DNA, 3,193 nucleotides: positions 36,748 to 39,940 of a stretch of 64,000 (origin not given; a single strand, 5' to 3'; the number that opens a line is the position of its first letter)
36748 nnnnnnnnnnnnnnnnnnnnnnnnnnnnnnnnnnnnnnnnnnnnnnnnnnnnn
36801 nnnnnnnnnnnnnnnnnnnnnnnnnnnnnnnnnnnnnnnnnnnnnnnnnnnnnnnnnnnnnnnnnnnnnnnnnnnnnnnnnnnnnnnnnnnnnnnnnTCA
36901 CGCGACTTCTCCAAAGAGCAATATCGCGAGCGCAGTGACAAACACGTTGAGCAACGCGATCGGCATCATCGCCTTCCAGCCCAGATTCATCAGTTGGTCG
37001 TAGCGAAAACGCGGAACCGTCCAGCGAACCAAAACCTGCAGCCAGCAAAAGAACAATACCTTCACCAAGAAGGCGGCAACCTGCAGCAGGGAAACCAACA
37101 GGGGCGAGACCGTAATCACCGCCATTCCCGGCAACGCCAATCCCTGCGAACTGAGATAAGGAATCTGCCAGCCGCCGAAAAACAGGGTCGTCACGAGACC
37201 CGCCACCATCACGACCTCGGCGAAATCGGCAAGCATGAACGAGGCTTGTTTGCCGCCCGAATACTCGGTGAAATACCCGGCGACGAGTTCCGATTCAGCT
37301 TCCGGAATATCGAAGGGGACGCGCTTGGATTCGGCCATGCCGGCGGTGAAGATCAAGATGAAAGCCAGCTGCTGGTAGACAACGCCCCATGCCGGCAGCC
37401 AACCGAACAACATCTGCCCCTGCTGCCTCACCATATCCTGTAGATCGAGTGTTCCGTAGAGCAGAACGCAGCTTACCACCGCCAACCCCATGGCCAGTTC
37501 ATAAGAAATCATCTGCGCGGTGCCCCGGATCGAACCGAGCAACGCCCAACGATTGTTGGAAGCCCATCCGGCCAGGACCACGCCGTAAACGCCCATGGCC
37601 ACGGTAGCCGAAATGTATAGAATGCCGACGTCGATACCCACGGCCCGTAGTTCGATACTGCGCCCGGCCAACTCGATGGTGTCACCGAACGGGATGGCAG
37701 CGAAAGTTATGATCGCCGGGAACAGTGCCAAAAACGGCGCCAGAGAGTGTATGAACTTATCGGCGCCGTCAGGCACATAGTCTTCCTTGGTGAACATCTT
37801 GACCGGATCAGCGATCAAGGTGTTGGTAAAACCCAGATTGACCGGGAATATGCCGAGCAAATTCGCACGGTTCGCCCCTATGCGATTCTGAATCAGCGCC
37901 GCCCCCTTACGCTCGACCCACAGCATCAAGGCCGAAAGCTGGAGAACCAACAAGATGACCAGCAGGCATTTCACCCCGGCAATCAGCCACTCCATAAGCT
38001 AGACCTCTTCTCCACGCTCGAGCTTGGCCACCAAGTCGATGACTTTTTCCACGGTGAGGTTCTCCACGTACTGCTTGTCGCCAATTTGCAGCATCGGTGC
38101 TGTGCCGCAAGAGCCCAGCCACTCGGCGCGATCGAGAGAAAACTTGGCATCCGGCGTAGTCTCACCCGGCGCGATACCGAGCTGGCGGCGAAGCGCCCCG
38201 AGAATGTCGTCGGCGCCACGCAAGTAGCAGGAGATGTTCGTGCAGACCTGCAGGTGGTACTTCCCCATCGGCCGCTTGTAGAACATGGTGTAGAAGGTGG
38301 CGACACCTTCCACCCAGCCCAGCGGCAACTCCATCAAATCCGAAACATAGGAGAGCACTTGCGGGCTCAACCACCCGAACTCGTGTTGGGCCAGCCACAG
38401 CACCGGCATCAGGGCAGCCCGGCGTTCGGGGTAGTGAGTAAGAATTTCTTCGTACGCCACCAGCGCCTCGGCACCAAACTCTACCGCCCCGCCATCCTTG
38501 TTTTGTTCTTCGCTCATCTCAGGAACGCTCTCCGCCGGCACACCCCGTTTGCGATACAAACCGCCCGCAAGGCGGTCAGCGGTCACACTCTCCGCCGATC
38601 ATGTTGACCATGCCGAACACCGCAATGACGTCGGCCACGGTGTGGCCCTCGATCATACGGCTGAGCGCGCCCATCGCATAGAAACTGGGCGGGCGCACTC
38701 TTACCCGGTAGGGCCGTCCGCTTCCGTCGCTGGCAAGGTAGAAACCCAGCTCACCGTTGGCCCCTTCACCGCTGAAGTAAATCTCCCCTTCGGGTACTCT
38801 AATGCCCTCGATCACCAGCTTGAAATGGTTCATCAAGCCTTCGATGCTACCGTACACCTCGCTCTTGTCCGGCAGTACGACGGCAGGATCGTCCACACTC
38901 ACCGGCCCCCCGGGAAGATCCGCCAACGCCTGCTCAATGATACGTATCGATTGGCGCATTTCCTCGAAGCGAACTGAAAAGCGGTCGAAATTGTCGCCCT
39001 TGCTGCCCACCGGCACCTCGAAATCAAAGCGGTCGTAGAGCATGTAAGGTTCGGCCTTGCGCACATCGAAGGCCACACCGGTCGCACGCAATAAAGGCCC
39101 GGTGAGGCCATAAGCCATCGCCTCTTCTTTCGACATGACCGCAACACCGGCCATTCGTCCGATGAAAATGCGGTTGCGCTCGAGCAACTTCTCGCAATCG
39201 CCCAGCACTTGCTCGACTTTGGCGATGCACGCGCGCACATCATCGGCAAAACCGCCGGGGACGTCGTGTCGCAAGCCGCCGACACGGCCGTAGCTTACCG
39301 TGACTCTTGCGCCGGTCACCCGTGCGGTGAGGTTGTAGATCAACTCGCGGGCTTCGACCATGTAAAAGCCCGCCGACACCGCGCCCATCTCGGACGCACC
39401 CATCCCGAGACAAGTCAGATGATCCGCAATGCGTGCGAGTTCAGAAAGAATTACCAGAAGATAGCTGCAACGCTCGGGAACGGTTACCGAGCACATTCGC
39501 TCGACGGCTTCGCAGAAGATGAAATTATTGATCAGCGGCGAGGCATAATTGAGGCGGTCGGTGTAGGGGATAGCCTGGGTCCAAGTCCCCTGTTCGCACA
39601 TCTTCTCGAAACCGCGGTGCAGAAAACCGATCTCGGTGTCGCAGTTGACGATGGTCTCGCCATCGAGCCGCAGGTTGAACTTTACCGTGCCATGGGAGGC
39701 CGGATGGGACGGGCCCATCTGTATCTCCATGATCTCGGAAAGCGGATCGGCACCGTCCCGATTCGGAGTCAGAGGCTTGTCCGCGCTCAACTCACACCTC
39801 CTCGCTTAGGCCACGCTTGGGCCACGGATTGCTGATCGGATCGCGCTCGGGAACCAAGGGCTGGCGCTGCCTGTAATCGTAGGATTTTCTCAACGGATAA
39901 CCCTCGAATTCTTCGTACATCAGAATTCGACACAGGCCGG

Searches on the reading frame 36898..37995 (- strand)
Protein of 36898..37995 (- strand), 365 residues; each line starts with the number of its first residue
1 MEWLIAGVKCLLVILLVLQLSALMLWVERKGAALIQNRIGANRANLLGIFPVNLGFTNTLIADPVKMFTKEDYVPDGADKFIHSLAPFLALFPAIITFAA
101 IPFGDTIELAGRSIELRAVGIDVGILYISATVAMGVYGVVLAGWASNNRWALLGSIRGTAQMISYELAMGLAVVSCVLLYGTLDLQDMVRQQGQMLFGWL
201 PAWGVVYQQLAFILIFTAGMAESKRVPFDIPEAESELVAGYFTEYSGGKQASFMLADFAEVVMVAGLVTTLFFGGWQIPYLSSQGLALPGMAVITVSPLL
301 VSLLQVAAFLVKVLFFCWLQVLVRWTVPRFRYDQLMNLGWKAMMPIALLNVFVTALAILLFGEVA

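Call 4: search_protein_families(library=pfam, proteins=[window:36898-37995:-], max_evalue=0.01)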
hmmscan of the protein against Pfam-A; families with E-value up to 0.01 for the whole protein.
window:36898-37995:- (365 aa): 1 family
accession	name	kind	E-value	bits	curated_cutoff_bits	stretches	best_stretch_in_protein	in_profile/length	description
PF00146.26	NADHdh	-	4.9e-100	335.2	27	1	9-355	2-298/298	NADH dehydrogenase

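Call 16: find_encoding_contigs(protein=window:36898-37995:-, flank=10000, max_places=4)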
Protein window:36898-37995:- (365 aa): no gene with exactly this product is on record in the collection.

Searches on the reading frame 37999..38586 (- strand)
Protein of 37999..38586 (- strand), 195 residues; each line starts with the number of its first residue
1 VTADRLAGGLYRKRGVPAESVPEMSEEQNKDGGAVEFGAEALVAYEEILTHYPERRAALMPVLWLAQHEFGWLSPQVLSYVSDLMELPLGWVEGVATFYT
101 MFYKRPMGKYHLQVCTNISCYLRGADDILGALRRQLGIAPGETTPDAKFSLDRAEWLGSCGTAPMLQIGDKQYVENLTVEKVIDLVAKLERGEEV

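Call 4: search_protein_families(library=pfam, proteins=[window:37999-38586:-], max_evalue=0.01)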
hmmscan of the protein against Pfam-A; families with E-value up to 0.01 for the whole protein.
window:37999-38586:- (195 aa): 1 family
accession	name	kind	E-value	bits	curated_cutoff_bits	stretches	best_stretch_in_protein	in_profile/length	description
PF01257.25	2Fe-2S_thioredx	-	5e-50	169.6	24.8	1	46-189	2-144/145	Thioredoxin-like [2Fe-2S] ferredoxin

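Call 9: find_related_loci(query=window:37999-38586:-, collection=genome_contigs, flank=10000)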
Query window:37999-38586:- (195 aa) in genome_contigs; peptide patterns used: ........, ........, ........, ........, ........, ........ (x = any residue, [..] = any of these).
200 stretches matched a pattern; 40 encode a relative of the query (tblastn E <= 1e-3); 40 distinct loci.
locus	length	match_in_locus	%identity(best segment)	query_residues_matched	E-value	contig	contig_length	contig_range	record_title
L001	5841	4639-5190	71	5-189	2e-86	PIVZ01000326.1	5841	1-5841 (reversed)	MAG: bacterium isolate Glo_18 GloG15_CONTIG20931, whole genome shotgun sequence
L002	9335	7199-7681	70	35-195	7e-78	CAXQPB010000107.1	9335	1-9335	MAG: Nitrosopumilus sp. isolate 3um_A1Z0725_1.78 genome assembly, contig: k127_806255, whole genome shotgun sequence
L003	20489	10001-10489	69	32-194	2e-75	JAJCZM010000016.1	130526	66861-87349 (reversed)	MAG: Deltaproteobacteria bacterium isolate OFTM64 OFTM64_15, whole genome shotgun sequence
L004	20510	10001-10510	65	24-195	7e-74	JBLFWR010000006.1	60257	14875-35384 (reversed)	MAG: Candidatus Binatia bacterium isolate 3300053785_131 Ga0535658_0000577, whole genome shotgun sequence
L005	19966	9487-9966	55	34-194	7e-56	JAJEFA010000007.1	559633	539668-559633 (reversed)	MAG: Candidatus Binatia bacterium isolate p16x34bins.64 k141_318945, whole genome shotgun sequence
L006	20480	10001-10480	53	34-194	2e-55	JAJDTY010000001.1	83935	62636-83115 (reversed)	MAG: Candidatus Binatia bacterium isolate jk18x1bzbins.55 k141_84159, whole genome shotgun sequence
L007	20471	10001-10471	54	34-191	2e-55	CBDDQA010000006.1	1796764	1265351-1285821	MAG: uncultured Candidatus Binatia bacterium isolate 6ae7d3f7-6f3a-412e-99ff-c928d72fc6b4 genome assembly, contig: conti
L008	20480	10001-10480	53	34-194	9e-55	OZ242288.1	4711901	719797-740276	MAG: uncultured Candidatus Binatia bacterium isolate 92a940bf-e797-4da1-8ec4-eab1d584ba41 genome assembly, chromosome: 1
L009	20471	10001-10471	54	34-191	2e-54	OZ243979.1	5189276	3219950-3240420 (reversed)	MAG: uncultured Candidatus Binatia bacterium isolate 1ea5a42d-c5b0-4d9d-a207-f079449ea76f genome assembly, chromosome: 1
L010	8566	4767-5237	53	34-191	1e-54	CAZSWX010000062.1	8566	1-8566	MAG TPA_asm: uncultured Enterobacteriaceae bacterium isolate SRP092796_co3_760 genome assembly, contig: NODE_19206_lengt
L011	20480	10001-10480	53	34-194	3e-54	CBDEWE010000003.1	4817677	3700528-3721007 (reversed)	MAG: uncultured Candidatus Binatia bacterium isolate a8241130-b51f-4fa7-9d5c-c617c4ae5504 genome assembly, contig: conti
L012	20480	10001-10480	52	34-194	3e-54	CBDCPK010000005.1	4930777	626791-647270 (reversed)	MAG: uncultured Candidatus Binatia bacterium isolate e85f1b99-d511-4c74-aca6-82eb56c94599 genome assembly, contig: chrom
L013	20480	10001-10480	52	34-194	3e-54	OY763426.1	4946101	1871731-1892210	MAG: Candidatus Binatia bacterium isolate bff738c7-9683-4f94-b287-c2cb1e0b670a genome assembly, chromosome: 1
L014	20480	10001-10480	52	34-194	3e-54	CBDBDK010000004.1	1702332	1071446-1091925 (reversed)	MAG: uncultured Candidatus Binatia bacterium isolate 2c216906-a703-41c5-82d5-ef5894461506 genome assembly, contig: conti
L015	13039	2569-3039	53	34-191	5e-54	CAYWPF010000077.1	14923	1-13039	MAG TPA_asm: uncultured Enterobacteriaceae bacterium isolate SRP092796_co2_762 genome assembly, contig: k141_6903986, wh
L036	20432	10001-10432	46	46-190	3e-41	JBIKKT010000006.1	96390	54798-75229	MAG: Bdellovibrionota bacterium isolate ME2014-08-05_3300044627_group5_bin200 Rohwer_bin1185_scaffold_83_c1, whole genom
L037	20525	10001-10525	41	14-191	4e-41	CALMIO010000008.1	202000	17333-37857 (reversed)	MAG TPA_asm: uncultured proteobacterium isolate SRR2107179_bin.72_CONCOCT_v1.1_MAG genome assembly, contig: ERZ794932.30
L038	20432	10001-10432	48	48-192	3e-42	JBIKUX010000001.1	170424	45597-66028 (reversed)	MAG: Bdellovibrionota bacterium isolate ME2015-08-16_3300047121_group6_bin78 Rohwer_bin1196_scaffold_3_c1, whole genome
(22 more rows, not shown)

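Call 18: search_protein_families(library=pfam, proteins=[L037:10634-11959:+, L037:11956-13611:+, L036:10534-12213:+, L038:12132-13973:+, L003:17787-18863:+, L003:18863-19885:+, L003:19882-20487:+, L008:5400-7163:-, L008:17582-18331:+, L008:18907-19836:+], max_evalue=0.001)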
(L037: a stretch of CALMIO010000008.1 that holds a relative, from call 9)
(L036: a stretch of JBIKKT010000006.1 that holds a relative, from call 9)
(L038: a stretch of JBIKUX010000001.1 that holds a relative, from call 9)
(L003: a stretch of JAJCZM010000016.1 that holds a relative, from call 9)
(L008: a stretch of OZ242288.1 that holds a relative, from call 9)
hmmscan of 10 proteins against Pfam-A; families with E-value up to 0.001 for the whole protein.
L037:10634-11959:+ (441 aa): 4 families
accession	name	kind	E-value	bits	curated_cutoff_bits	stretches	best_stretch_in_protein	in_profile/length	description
PF01512.22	Complex1_51K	-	7.2e-47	159.5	31.2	1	45-217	1-149/150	Nuo51 FMN-binding domain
PF10589.14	NADH_4Fe-4S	-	5.7e-28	97.1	23.5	1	329-411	1-83/85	NADH-ubiquinone oxidoreductase-F iron-sulfur binding region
PF22461.2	SLBB_2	-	1.3e-12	48.1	27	1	239-302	1-66/79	SLBB domain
PF10531.15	SLBB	-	5.8e-09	36.1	27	1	241-290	2-54/55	SLBB domain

L037:11956-13611:+ (551 aa): 8 families
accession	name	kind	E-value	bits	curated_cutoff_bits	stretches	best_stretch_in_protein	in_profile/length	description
PF22117.2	Fer4_Nqo3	-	1.3e-23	83.4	27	1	157-223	1-67/67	NADH-quinone oxidoreductase subunit 3, ferredoxin-like domain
PF13510.11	Fer2_4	-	2.1e-18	66.6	22.8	1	18-93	2-80/82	2Fe-2S iron-sulfur cluster binding domain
PF10588.14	NADH-G_4Fe-4S_3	-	5.2e-17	61.5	27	1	105-142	3-40/40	NADH-ubiquinone oxidoreductase-G iron-sulfur binding region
PF04879.21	Molybdop_Fe4S4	-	1.7e-10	41.1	22.7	1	237-286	2-51/55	Molybdopterin oxidoreductase Fe4S4 domain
PF00111.32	Fer2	-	7e-07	29.5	21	1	25-83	4-75/77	2Fe-2S iron-sulfur cluster binding domain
PF22151.2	Fer4_NDSU1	-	1.2e-06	28.4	23.8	1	237-285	2-50/51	NADH-ubiquinone oxidoreductase NDSU1/NuoG-like, 4Fe-4S domain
PF00384.28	Molybdopterin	-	7.1e-05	22.4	24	1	460-508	303-351/353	Molybdopterin oxidoreductase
PF13459.11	Fer4_15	-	0.00059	20.9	22.4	0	160-221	1-63/66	4Fe-4S single cluster domain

L036:10534-12213:+ (559 aa): 6 families
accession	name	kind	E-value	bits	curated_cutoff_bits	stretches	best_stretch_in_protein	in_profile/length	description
PF22117.2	Fer4_Nqo3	-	7.5e-25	87.3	27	1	150-216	1-67/67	NADH-quinone oxidoreductase subunit 3, ferredoxin-like domain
PF13510.11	Fer2_4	-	6.8e-19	68.2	22.8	1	13-87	4-81/82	2Fe-2S iron-sulfur cluster binding domain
PF10588.14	NADH-G_4Fe-4S_3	-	2.8e-16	59.2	27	1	98-135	3-40/40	NADH-ubiquinone oxidoreductase-G iron-sulfur binding region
PF04879.21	Molybdop_Fe4S4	-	4.1e-12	46.3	22.7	1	230-280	2-52/55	Molybdopterin oxidoreductase Fe4S4 domain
PF22151.2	Fer4_NDSU1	-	1.7e-08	34.3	23.8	1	229-277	1-49/51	NADH-ubiquinone oxidoreductase NDSU1/NuoG-like, 4Fe-4S domain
PF23545.1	Zn_ribbon_HMPTM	-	0.00066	19.6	27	0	229-258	2-31/45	HMPTM N-terminal zinc ribbon domain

L038:12132-13973:+ (613 aa): 6 families
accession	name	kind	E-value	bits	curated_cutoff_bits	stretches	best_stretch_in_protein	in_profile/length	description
PF22117.2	Fer4_Nqo3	-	2.3e-24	85.8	27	1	208-274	1-67/67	NADH-quinone oxidoreductase subunit 3, ferredoxin-like domain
PF13510.11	Fer2_4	-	8.9e-19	67.8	22.8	1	71-144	4-80/82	2Fe-2S iron-sulfur cluster binding domain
PF10588.14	NADH-G_4Fe-4S_3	-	8.6e-17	60.8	27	1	154-188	1-35/40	NADH-ubiquinone oxidoreductase-G iron-sulfur binding region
PF04879.21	Molybdop_Fe4S4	-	5e-09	36.4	22.7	1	291-336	5-50/55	Molybdopterin oxidoreductase Fe4S4 domain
PF22151.2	Fer4_NDSU1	-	1.3e-07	31.4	23.8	1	297-334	11-48/51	NADH-ubiquinone oxidoreductase NDSU1/NuoG-like, 4Fe-4S domain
PF00111.32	Fer2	-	2.5e-06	27.8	21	1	74-123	2-50/77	2Fe-2S iron-sulfur cluster binding domain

L003:17787-18863:+ (358 aa): 1 family
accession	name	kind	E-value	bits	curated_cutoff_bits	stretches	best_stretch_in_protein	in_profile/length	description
PF01497.23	Peripla_BP_2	-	8.3e-29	101.1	27.5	1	105-329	1-228/235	Periplasmic binding protein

L003:18863-19885:+ (340 aa): 1 family
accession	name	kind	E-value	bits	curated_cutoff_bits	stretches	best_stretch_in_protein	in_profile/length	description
PF01032.23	FecCD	-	3.5e-86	289.5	26.5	1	28-332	3-311/311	FecCD transport family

L003:19882-20487:+ (202 aa): 8 families
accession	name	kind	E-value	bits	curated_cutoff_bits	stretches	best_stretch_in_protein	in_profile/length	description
PF00005.33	ABC_tran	-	2e-29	103.4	25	1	21-169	1-136/137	ABC transporter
PF13304.12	AAA_21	-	5.2e-11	43.6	27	1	33-54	1-22/304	AAA domain, putative AbiEii toxin, Type IV TA system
PF02463.25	SMC_N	-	1.1e-06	28.7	40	0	31-48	24-41/220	RecF/RecN/SMC N terminal domain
PF13604.12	AAA_30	-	0.00012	22.3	27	1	32-65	19-52/191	AAA domain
PF13555.12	AAA_29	-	0.00026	21.1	27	1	29-58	20-49/61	P-loop containing region of AAA domain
PF13401.12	AAA_22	-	0.00057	20.6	27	0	31-188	5-109/130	AAA domain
PF13476.12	AAA_23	-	0.00065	20.8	27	0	30-52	18-40/201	AAA domain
PF13175.12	AAA_15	-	0.00095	19.3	32.1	0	33-54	25-46/374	AAA ATPase domain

L008:5400-7163:- (587 aa): 16 families
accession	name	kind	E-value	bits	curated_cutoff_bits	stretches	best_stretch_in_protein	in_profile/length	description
PF13177.12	DNA_pol3_delta2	-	1.5e-46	158.8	27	1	20-178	1-160/161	DNA polymerase III, delta subunit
PF12169.13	DNA_pol3_gamma3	-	2.4e-24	86.2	24.4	1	232-366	1-135/143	DNA polymerase III subunits gamma and tau domain III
PF22608.2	DNAX_ATPase_lid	-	3.4e-13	49.6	27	1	185-230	4-49/49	DNA polymerase III clamp loader subunit, ATPase lid domain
PF00004.35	AAA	-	1.1e-12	49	21.2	1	42-172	2-125/131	ATPase family associated with various cellular activities (AAA)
PF13401.12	AAA_22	-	1.1e-09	39.1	27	1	41-158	8-124/130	AAA domain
PF05496.18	RuvB_N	-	2.6e-08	34.2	27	1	11-72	2-67/159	Holliday junction DNA helicase RuvB P-loop domain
PF07728.20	AAA_5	-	4.5e-08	33.6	22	1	41-149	2-96/139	AAA domain (dynein-related subfamily)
PF13604.12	AAA_30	-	3.9e-07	30.4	27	1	40-152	20-121/191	AAA domain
PF07724.20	AAA_2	-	1.6e-06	28.7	27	1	40-145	5-101/166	AAA domain (Cdc48 subfamily)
PF13173.12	AAA_14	-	7.4e-06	26.4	27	1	40-170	4-111/129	AAA domain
PF13191.12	AAA_16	-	9.6e-06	26.6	32.6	1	18-147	2-160/167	AAA ATPase domain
PF21694.2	DNA_pol3_delta_C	-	3.6e-05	24.2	27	1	247-358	2-121/121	DNA polymerase III delta subunit, C-terminal domain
PF04851.21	ResIII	-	8.9e-05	22.9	22.5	0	109-144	115-151/164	Type III restriction enzyme, res subunit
PF13245.12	AAA_19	-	0.00027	21.5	25.1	1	30-149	3-119/134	AAA domain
PF06068.19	TIP49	-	0.00035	20.3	23.8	0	122-157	277-311/347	TIP49 P-loop domain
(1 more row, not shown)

L008:17582-18331:+ (249 aa): 1 family
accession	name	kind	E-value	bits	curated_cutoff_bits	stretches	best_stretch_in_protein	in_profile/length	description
PF02654.20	CobS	-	2.9e-27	96.6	23.2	1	8-234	1-207/207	Cobalamin-5-phosphate synthase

L008:18907-19836:+ (309 aa): 2 families
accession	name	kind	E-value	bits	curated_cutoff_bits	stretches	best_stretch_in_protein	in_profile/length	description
PF03466.25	LysR_substrate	-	4.1e-47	160.7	28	1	87-292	2-207/209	LysR substrate binding domain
PF00126.33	HTH_1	-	3.6e-19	68.9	26.6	1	4-62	2-60/60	Bacterial regulatory helix-turn-helix protein, lysR family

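Call 43: search_protein_families(library=ncbifam, proteins=[window:37999-38517:-], max_evalue=0.00001)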
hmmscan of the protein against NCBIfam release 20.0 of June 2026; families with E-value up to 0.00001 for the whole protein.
window:37999-38517:- (172 aa): 9 families
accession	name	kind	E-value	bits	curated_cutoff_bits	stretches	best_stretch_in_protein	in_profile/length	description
TIGR01958.1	nuoE_fam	subfamily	2.8e-47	160.6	142.4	1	23-166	3-147/148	NADH-quinone oxidoreductase subunit NuoE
NF005725.0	PRK07539.1-5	equivalog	3e-45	154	220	1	9-167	12-172/174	NADH-quinone oxidoreductase subunit NuoE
NF005721.0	PRK07539.1-1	equivalog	3.6e-41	141.3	308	1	18-171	30-182/292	NADH-quinone oxidoreductase subunit NuoE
NF005723.0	PRK07539.1-3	equivalog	6e-39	133.5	226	1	15-167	3-157/158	NADH-quinone oxidoreductase subunit NuoE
NF005722.0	PRK07539.1-2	equivalog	7.1e-39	133.4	141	1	18-165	9-155/157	NADH-quinone oxidoreductase subunit NuoE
NF009040.0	PRK12373.1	equivalog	3.3e-34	119.3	514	1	12-170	13-173/400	NADH-quinone oxidoreductase subunit E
NF005724.0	PRK07539.1-4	equivalog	4.6e-34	118.3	280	1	12-170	16-176/240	NADH-quinone oxidoreductase subunit NuoE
NF005747.0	PRK07571.1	equivalog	5.4e-33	114.1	224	1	23-167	26-169/173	bidirectional hydrogenase complex protein HoxE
NF004638.0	PRK05988.1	equivalog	9e-24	84.1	198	1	20-166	12-157/159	formate dehydrogenase subunit gamma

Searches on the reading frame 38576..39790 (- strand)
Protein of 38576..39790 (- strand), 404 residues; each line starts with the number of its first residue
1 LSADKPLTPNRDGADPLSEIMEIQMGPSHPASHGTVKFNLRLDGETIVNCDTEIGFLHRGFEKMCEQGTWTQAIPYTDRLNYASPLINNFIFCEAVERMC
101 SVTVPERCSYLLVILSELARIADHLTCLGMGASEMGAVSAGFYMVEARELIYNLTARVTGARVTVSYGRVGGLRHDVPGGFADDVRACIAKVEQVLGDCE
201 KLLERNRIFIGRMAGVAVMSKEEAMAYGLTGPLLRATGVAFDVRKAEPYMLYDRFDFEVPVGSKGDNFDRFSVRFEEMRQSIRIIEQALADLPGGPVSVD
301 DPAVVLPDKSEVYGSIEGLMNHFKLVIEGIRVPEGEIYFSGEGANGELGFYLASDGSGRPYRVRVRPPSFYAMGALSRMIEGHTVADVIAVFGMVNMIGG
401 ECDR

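Call 4: search_protein_families(library=pfam, proteins=[window:38576-39790:-], max_evalue=0.01)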
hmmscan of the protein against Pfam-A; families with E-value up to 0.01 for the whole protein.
window:38576-39790:- (404 aa): 1 family
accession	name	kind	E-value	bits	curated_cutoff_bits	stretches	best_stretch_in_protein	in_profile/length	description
PF00346.24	Complex1_49kDa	-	1.8e-105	352.4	24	1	135-404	2-271/271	Respiratory-chain NADH dehydrogenase, 49 Kd subunit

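Call 43: search_protein_families(library=ncbifam, proteins=[window:38576-39730:-], max_evalue=0.00001)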
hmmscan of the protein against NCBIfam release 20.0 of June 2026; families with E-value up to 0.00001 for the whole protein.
window:38576-39730:- (384 aa): 7 families
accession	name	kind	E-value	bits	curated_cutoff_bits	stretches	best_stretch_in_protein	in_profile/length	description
NF004739.1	PRK06075.1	equivalog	1.6e-142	474.9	360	1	1-384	1-384/384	NADH-quinone oxidoreductase subunit D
TIGR01962.1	NuoD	equivalog_domain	2.2e-140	467.9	459.35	1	1-384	3-386/386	NADH dehydrogenase (quinone) subunit D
NF008974.0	PRK12322.1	equivalog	1e-122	409.7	522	2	1-299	7-306/366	NADH-quinone oxidoreductase subunit D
NF009808.0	PRK13292.1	equivalog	1.1e-119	400.5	1156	1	3-384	410-791/791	NADH-quinone oxidoreductase subunit B/C/D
NF008728.0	PRK11742.1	equivalog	1.9e-112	376.6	840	1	2-384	216-598/598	NADH-quinone oxidoreductase subunit C/D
NF040602.1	F420_dehyd_FpoD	exception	1.1e-104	350.5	600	1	1-384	8-372/372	F420H2 dehydrogenase subunit FpoD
NF005649.0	PRK07415.1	equivalog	1e-96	324.4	583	1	1-384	11-394/394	NAD(P)H-quinone oxidoreductase subunit H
